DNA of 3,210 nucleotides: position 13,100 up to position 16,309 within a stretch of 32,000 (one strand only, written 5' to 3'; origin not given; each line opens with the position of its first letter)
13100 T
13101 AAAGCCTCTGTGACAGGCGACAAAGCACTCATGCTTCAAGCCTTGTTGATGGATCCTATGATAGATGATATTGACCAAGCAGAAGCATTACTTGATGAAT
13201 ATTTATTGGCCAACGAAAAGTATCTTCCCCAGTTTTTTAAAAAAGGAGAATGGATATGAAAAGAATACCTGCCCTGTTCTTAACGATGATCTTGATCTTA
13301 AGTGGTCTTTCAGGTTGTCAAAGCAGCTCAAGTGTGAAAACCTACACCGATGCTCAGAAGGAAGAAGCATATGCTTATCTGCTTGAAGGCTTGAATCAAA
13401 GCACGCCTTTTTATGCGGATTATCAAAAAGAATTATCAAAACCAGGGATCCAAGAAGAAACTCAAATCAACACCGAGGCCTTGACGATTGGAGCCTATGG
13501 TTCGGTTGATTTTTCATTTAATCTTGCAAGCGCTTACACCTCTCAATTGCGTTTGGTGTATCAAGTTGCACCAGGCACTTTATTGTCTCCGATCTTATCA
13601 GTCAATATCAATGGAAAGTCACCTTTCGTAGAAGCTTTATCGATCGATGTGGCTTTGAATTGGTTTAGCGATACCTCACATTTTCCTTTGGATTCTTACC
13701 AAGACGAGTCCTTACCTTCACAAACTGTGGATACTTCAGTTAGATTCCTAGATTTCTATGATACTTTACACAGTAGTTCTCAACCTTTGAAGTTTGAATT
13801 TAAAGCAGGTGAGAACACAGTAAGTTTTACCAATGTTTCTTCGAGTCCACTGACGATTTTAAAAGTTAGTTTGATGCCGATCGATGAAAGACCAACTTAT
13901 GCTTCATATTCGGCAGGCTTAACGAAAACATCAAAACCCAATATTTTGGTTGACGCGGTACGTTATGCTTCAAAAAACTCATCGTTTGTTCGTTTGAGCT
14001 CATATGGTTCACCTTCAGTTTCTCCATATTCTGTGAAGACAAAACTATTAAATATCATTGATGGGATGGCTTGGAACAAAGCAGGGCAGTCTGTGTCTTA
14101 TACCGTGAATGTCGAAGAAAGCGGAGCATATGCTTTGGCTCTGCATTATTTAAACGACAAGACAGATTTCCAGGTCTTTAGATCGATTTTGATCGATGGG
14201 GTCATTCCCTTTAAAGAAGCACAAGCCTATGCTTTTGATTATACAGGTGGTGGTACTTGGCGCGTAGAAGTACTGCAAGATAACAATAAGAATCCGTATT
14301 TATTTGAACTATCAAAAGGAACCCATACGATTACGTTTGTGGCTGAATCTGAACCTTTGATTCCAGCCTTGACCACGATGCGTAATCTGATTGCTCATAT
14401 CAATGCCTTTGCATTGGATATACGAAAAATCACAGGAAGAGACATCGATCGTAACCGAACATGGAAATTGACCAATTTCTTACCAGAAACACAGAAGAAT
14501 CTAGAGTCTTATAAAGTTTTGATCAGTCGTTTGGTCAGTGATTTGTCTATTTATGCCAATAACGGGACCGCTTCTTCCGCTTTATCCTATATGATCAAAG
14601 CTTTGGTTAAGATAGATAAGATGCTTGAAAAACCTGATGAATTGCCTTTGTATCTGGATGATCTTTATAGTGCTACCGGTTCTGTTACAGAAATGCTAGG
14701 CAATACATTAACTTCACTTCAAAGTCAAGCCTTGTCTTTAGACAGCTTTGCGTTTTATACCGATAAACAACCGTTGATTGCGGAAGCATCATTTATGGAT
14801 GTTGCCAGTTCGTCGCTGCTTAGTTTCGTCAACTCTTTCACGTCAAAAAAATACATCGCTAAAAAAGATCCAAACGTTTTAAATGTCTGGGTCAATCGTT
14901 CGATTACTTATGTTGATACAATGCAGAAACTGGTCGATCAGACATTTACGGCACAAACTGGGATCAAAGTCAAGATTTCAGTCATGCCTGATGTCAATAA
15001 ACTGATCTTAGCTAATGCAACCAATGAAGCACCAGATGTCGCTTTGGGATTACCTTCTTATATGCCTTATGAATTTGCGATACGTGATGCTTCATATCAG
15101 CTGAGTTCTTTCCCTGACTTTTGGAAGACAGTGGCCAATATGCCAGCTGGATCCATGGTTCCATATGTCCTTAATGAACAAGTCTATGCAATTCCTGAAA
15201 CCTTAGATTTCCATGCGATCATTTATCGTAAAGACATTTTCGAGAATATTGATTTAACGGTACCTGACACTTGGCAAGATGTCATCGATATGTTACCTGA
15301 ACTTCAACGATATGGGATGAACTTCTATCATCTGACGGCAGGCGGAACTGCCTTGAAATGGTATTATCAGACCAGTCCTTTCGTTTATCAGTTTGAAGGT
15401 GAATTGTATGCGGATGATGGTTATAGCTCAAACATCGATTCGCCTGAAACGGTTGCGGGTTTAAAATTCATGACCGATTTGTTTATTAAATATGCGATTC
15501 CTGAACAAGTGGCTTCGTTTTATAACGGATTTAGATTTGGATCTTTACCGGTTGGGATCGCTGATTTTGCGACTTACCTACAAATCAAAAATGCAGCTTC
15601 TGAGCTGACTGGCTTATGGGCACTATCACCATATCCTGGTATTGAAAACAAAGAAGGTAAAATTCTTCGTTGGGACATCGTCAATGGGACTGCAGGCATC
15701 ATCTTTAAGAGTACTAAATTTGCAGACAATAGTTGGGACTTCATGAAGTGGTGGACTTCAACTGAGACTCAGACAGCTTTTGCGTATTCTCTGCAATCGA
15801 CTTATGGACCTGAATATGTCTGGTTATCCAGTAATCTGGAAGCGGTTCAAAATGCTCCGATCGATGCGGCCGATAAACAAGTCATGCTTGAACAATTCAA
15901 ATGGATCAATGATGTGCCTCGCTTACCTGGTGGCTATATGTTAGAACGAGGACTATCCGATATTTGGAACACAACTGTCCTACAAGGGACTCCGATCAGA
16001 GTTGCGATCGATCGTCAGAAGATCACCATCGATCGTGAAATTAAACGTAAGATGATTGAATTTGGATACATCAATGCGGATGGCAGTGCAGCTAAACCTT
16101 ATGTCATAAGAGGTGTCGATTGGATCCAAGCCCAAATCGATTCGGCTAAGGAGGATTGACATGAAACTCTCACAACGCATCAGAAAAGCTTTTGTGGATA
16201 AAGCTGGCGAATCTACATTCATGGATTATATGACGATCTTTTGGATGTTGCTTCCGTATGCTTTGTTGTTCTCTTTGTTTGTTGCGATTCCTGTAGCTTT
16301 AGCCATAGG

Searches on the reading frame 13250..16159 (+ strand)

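Call 5: search_protein_families(library=pfam, proteins=[window:13250-16159:+], max_evalue=0.001)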
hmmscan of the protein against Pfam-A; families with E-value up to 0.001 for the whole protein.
window:13250-16159:+ (969 aa): 1 family
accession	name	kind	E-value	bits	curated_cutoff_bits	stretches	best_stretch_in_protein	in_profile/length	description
PF13416.11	SBP_bac_8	-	1.1e-18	68.5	27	1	564-846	4-254/279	Bacterial extracellular solute-binding protein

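Call 15: search_protein_families(library=ncbifam, proteins=[window:13250-16159:+], max_evalue=0.01)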
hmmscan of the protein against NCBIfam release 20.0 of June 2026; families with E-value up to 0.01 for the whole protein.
window:13250-16159:+ (969 aa): 3 families
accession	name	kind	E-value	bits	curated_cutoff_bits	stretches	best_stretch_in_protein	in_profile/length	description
NF007011.0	PRK09474.1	equivalog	7.7e-07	28.3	291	1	523-752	12-232/396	maltose/maltodextrin ABC transporter substrate-binding protein MalE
TIGR03851.1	chitin_NgcE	equivalog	0.0017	17.4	399.65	1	639-696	147-204/450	N-acetylglucosamine/diacetylchitobiose ABC transporter substrate-binding protein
TIGR03850.1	bind_CPR_0540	equivalog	0.0079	14.9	299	0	638-690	145-196/437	carbohydrate ABC transporter substrate-binding protein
